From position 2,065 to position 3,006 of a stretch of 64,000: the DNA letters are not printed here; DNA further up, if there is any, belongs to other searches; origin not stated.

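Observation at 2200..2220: VirB4 interrupted by a single in-frame TAA: two-piece ATPase, recoding, or fresh pseudogene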

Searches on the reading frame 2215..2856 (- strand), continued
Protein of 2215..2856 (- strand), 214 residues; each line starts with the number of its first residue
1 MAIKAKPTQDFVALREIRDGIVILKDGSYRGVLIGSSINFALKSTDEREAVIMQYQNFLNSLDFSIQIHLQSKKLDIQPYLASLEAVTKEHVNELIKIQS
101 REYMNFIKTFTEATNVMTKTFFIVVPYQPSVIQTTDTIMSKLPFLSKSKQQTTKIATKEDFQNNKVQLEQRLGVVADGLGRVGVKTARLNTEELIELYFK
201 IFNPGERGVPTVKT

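Call 26: get_annotated_region(hit=H16, flank=4000)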
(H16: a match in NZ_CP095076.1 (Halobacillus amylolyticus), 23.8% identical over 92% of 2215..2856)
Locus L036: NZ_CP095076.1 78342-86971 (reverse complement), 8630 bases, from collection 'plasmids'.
description: Halobacillus amylolyticus strain SSHM10-5 plasmid unnamed1, complete sequence
organism: Halobacillus amylolyticus (NCBI taxid 2932259)
taxonomy: Bacteria; Bacillota; Bacilli; Bacillales; Bacillaceae; Halobacillus; Halobacillus amylolyticus
host: -; source: single cell,Saltern; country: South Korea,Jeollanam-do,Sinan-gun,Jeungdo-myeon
typing (MOB-suite, as given by PLSDB): non-mobilizable
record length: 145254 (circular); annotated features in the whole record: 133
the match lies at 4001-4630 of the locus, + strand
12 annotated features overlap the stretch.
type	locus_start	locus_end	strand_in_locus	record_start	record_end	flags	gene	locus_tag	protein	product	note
CDS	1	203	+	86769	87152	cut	-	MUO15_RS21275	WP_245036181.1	hypothetical protein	-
CDS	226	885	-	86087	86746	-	-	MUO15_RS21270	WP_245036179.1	hypothetical protein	-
CDS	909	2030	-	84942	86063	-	-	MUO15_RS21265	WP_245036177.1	hypothetical protein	-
CDS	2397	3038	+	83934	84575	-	-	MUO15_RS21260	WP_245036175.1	hypothetical protein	-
CDS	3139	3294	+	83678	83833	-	-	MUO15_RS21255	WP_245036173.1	hypothetical protein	-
CDS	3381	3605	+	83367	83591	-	-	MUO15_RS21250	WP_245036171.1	hypothetical protein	-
CDS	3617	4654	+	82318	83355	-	-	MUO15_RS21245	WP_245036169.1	TrsD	-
CDS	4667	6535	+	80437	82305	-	-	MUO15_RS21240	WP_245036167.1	DUF87 domain-containing protein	-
CDS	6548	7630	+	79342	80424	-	-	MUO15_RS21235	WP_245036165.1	peptidoglycan DD-metalloendopeptidase family protein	-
CDS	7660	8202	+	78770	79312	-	-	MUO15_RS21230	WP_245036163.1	hypothetical protein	-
CDS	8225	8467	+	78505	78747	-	-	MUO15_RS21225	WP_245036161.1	hypothetical protein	-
CDS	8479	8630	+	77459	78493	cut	-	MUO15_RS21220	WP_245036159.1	conjugal transfer protein TrbL family protein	-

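Call 27: get_annotated_region(hit=H21, flank=3000)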
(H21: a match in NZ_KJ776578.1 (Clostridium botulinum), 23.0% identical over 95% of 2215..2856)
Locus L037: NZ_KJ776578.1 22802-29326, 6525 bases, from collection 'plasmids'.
description: Clostridium botulinum strain CDC3875 plasmid pCDC3875, complete sequence
organism: Clostridium botulinum (NCBI taxid 1491)
taxonomy: Bacteria; Bacillota; Clostridia; Eubacteriales; Clostridiaceae; Clostridium; Clostridium botulinum
host: -; source: -; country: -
typing (MOB-suite, as given by PLSDB): mobilizable; relaxase MOBP
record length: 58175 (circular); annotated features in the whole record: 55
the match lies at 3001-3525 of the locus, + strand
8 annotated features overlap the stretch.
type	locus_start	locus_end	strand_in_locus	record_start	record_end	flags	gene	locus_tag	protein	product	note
CDS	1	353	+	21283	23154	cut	-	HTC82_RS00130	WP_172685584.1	VirD4-like conjugal transfer protein, CD1115 family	-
CDS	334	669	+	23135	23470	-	-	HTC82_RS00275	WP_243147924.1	hypothetical protein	-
CDS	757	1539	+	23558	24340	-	-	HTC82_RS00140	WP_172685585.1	VirB6/TrbL-like conjugal transfer protein, CD1112 family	-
CDS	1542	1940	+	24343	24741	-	-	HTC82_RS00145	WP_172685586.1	PrgI family protein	-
CDS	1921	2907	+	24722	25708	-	-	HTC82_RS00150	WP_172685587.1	hypothetical protein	-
CDS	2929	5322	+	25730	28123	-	-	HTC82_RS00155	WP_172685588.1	VirB4-like conjugal transfer ATPase, CD1110 family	-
CDS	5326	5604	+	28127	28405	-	-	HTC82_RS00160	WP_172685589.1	hypothetical protein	-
CDS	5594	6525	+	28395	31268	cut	-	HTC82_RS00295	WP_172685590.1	transglycosylase SLT domain-containing protein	-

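Call 29: fold_search(model_id=the predicted structure, library=pdb)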
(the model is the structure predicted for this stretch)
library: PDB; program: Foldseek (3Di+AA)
matches with E <= 10: 284; with E <= 0.001: 0
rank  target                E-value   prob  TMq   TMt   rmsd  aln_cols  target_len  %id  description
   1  8rtd_h                1.6e-03  1.00  0.39  0.21   6.3       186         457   14  Stalk-Arches-IMC structure from the fully-assembled R388 type IV secretion system determined by cryo-EM. (released 2024-06-19)
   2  8rtd_P                2.5e-03  1.00  0.41  0.14   6.0       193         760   14  Stalk-Arches-IMC structure from the fully-assembled R388 type IV secretion system determined by cryo-EM. (released 2024-06-19)
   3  8rtb_A                2.7e-03  1.00  0.47  0.17   6.6       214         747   14  Extended inner membrane complex (IMC) protomer structure (TrwM/VirB3-TrwK/VirB4-TrwI/VirB6-TrwG/VirB8-TrwE/VirB10) fro (released 2024-06-19)
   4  8rtd_O                2.7e-03  1.00  0.47  0.16   6.6       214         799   14  Stalk-Arches-IMC structure from the fully-assembled R388 type IV secretion system determined by cryo-EM. (released 2024-06-19)
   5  8rtd_T                2.7e-03  1.00  0.47  0.15   6.6       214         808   14  Stalk-Arches-IMC structure from the fully-assembled R388 type IV secretion system determined by cryo-EM. (released 2024-06-19)
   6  8rtb_B                3.1e-03  0.99  0.37  0.14   8.7       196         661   12  Extended inner membrane complex (IMC) protomer structure (TrwM/VirB3-TrwK/VirB4-TrwI/VirB6-TrwG/VirB8-TrwE/VirB10) fro (released 2024-06-19)
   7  8rtd_V                3.9e-03  1.00  0.42  0.15   5.7       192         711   14  Stalk-Arches-IMC structure from the fully-assembled R388 type IV secretion system determined by cryo-EM. (released 2024-06-19)
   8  7o41_A                9.7e-03  1.00  0.46  0.16   6.5       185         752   14  Hexameric composite model of the Inner Membrane Complex (IMC) with the Arches from the fully-assembled R388 type IV se (released 2022-06-22)
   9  7o43_A                1.2e-02  0.99  0.40  0.13   8.9       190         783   11  TrwK/VirB4unbound dimer complex from R388 type IV secretion system determined by cryo-EM. (released 2022-06-22)
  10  7o42_A                1.4e-02  0.99  0.42  0.11   7.9       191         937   10  TrwK/VirB4unbound trimer of dimers complex (with Hcp1) from the R388 type IV secretion system determined by cryo-EM. (released 2022-06-22)
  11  8rtd_g                1.7e-02  0.99  0.50  0.17   4.6       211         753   13  Stalk-Arches-IMC structure from the fully-assembled R388 type IV secretion system determined by cryo-EM. (released 2024-06-19)
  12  7o43_B                1.7e-02  0.99  0.42  0.13   7.4       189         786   14  TrwK/VirB4unbound dimer complex from R388 type IV secretion system determined by cryo-EM. (released 2022-06-22)
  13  7o41_B                2.0e-02  0.99  0.42  0.14   8.7       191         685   11  Hexameric composite model of the Inner Membrane Complex (IMC) with the Arches from the fully-assembled R388 type IV se (released 2022-06-22)
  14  7o42_E                3.1e-02  0.95  0.43  0.12   8.6       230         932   12  TrwK/VirB4unbound trimer of dimers complex (with Hcp1) from the R388 type IV secretion system determined by cryo-EM. (released 2022-06-22)
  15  6jwr_A                2.1e-01  0.04  0.10  0.05  16.8       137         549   12  Crystal structure of Plasmodium falciparum HPPK-DHPS wild type with Pteroate (released 2020-02-12)
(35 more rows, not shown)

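Call 36: find_encoding_contigs(protein=window:2215-2856:-, flank=3000, max_places=6)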
Protein window:2215-2856:- (214 aa): 14 contigs read that carry it; 6 places shown.
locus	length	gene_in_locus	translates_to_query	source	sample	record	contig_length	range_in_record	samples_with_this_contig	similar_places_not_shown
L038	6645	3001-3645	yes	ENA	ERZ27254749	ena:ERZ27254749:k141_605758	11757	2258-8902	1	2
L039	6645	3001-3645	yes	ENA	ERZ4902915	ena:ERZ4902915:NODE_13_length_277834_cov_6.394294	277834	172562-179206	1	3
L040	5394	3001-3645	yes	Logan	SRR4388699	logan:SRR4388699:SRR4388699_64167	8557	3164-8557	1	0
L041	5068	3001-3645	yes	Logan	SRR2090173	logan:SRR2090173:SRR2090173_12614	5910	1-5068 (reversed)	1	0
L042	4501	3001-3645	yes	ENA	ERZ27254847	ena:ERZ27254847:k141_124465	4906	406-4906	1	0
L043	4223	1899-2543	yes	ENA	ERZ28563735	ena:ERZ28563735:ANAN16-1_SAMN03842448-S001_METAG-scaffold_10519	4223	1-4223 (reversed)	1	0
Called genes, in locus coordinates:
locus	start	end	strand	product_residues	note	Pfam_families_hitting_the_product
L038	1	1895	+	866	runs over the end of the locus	PF19590:TrbL_3 (weak)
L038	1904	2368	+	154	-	-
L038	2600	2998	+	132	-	PF12666:PrgI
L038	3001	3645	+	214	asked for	PF26593:TraC-like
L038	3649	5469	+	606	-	PF12846:AAA_10 (faint), PF19044:P-loop_TraG (weak), PF01935:DUF87 (weak), PF19044:P-loop_TraG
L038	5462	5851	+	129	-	-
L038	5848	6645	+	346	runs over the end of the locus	-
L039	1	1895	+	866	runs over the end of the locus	PF19590:TrbL_3 (weak)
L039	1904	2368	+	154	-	-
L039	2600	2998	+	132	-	PF12666:PrgI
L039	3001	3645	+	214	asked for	PF26593:TraC-like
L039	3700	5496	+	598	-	PF19044:P-loop_TraG (weak), PF01935:DUF87 (weak), PF12846:AAA_10 (faint), PF19044:P-loop_TraG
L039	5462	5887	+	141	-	-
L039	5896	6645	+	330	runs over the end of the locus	-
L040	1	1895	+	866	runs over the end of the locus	PF19590:TrbL_3 (weak)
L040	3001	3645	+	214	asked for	PF26593:TraC-like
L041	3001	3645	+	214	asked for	PF26593:TraC-like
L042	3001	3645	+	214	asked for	PF26593:TraC-like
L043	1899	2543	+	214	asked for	PF26593:TraC-like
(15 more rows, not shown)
